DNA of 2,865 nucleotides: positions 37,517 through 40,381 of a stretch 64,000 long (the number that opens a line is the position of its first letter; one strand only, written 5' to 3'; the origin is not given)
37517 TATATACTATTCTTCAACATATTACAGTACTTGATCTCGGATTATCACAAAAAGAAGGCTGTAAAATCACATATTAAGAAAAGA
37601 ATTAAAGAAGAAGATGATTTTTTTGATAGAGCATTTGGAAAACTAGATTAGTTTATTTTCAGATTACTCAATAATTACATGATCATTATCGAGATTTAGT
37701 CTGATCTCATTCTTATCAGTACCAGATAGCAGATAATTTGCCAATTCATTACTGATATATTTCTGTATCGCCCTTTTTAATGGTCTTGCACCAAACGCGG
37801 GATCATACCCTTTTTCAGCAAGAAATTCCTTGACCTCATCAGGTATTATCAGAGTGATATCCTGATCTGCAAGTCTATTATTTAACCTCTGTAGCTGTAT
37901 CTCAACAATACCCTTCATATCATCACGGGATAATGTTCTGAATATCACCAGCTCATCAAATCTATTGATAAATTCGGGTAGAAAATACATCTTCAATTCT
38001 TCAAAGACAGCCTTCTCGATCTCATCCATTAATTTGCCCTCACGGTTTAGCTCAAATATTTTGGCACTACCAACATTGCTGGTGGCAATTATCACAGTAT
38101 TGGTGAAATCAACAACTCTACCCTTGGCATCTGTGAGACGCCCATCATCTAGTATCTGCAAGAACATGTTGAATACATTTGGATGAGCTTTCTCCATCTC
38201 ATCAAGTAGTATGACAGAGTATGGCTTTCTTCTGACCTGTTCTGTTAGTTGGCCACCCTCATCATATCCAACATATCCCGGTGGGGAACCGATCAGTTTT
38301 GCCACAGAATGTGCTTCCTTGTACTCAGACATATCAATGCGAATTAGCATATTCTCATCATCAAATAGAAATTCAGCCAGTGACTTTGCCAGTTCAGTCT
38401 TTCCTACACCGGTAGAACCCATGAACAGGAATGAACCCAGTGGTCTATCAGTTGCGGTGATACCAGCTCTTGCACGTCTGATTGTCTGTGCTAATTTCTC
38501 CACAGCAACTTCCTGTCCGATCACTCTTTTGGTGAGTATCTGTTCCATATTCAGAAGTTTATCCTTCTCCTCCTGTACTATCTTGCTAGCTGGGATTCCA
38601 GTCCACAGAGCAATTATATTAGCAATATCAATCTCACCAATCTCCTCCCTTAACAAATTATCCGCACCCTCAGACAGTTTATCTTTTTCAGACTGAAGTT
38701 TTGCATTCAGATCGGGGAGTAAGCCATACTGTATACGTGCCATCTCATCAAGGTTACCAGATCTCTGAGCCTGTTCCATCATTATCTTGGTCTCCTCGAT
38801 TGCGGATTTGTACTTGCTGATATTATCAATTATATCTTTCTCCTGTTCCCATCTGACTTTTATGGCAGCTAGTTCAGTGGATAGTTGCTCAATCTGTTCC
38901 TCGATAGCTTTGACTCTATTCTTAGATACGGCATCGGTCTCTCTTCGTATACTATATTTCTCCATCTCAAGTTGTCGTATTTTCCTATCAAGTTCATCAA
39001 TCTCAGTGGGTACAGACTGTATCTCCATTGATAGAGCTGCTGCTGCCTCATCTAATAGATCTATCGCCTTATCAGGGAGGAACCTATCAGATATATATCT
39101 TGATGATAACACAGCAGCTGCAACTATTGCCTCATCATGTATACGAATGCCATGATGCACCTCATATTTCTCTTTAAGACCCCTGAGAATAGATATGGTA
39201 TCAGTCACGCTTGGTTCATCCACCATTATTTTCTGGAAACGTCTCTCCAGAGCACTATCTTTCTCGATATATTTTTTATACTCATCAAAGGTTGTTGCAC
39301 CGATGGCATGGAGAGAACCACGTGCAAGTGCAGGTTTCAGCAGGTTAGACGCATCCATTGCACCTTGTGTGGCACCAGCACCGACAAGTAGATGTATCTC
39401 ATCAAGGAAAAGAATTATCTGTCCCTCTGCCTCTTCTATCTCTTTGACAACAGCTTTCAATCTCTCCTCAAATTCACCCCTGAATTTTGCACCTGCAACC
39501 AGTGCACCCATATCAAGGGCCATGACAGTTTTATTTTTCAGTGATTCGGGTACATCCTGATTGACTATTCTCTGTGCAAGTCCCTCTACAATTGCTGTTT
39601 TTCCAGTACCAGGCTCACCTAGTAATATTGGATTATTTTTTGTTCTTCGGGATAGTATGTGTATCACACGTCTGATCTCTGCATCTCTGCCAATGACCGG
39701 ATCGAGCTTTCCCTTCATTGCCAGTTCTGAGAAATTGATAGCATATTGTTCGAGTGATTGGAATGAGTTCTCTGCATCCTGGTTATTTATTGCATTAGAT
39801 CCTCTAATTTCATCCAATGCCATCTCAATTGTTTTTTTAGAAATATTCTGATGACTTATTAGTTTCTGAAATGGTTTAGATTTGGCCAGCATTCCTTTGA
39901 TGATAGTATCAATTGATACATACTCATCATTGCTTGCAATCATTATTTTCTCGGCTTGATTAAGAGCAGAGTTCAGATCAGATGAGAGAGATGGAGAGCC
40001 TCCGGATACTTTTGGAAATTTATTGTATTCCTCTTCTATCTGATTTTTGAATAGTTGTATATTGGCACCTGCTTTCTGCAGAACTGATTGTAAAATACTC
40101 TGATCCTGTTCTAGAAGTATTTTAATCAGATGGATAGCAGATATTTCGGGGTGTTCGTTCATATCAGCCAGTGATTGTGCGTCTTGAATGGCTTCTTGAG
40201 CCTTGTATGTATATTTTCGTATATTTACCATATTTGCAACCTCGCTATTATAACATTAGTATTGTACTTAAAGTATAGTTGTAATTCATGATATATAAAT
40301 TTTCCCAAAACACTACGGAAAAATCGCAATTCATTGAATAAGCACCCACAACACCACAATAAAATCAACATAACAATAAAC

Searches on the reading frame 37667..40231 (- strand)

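Call 53: search_protein_families(library=pfam, proteins=[window:37667-40231:-], max_evalue=0.00001)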
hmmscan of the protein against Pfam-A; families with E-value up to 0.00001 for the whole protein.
window:37667-40231:- (855 aa): 11 families
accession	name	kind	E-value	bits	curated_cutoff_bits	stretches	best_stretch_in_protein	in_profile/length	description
PF07724.20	AAA_2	-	5.3e-68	228.7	27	1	596-760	1-165/166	AAA domain (Cdc48 subfamily)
PF17871.7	AAA_lid_9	-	1.8e-34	118.2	22.8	1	341-442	1-102/104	AAA lid domain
PF10431.15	ClpB_D2-small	-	6.8e-27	93.8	21.9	1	767-838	1-72/81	C-terminal, D2-small domain, of ClpB protein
PF00004.35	AAA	-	2.6e-22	80.1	21.2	2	202-334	2-125/131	ATPase family associated with various cellular activities (AAA)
PF07728.20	AAA_5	-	2.1e-17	63.8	22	1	601-722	2-125/139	AAA domain (dynein-related subfamily)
PF02861.25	Clp_N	-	8.1e-16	58.4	20.7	1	18-68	1-51/53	Clp amino terminal domain, pathogenicity island component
PF13191.12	AAA_16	-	2.3e-12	48.1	32.6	1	179-258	2-73/167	AAA ATPase domain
PF13401.12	AAA_22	-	5.7e-11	43.3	27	0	600-696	7-110/130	AAA domain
PF00158.32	Sigma54_activat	-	5.7e-10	39.6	20.2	0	594-720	21-143/168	Sigma-54 interaction domain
PF12775.13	AAA_7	-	2e-07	31.1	25.8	0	600-649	35-84/181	P-loop containing dynein motor region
PF20720.3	nSTAND3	-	1.2e-06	28.8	27.2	0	196-226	15-45/155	Novel STAND NTPase 3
